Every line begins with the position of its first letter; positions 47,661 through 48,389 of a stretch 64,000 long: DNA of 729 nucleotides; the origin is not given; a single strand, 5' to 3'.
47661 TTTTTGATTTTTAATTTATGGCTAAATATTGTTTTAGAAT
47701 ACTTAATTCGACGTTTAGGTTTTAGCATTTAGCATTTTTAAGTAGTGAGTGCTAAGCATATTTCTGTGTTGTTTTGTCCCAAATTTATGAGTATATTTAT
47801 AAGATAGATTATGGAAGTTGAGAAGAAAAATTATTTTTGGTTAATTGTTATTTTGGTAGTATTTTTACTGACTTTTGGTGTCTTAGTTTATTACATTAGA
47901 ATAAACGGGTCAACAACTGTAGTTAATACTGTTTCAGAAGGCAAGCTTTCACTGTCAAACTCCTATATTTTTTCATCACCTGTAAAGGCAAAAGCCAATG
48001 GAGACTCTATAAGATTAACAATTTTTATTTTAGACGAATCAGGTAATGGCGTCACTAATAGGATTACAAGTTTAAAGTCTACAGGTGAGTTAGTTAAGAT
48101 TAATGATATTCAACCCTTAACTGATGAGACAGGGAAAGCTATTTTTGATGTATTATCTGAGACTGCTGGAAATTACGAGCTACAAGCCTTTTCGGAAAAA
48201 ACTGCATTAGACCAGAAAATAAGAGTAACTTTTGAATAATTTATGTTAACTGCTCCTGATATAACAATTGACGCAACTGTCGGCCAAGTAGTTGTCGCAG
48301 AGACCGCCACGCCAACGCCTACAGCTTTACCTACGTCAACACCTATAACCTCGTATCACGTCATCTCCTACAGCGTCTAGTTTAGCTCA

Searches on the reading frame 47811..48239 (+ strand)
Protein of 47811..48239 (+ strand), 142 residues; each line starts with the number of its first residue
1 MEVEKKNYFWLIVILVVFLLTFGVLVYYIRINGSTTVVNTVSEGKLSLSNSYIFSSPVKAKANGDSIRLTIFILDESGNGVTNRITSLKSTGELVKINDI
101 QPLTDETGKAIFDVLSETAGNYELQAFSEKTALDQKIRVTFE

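Call 55: search_protein_families(library=pfam, proteins=[window:47811-48239:+], max_evalue=0.001)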
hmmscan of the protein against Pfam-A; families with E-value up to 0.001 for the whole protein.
window:47811-48239:+ (142 aa): 1 family
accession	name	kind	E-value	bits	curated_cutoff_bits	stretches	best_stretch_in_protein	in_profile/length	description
PF02369.22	Big_1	-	2.4e-08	34.4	34.9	1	57-141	8-92/93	Bacterial Ig-like domain (group 1)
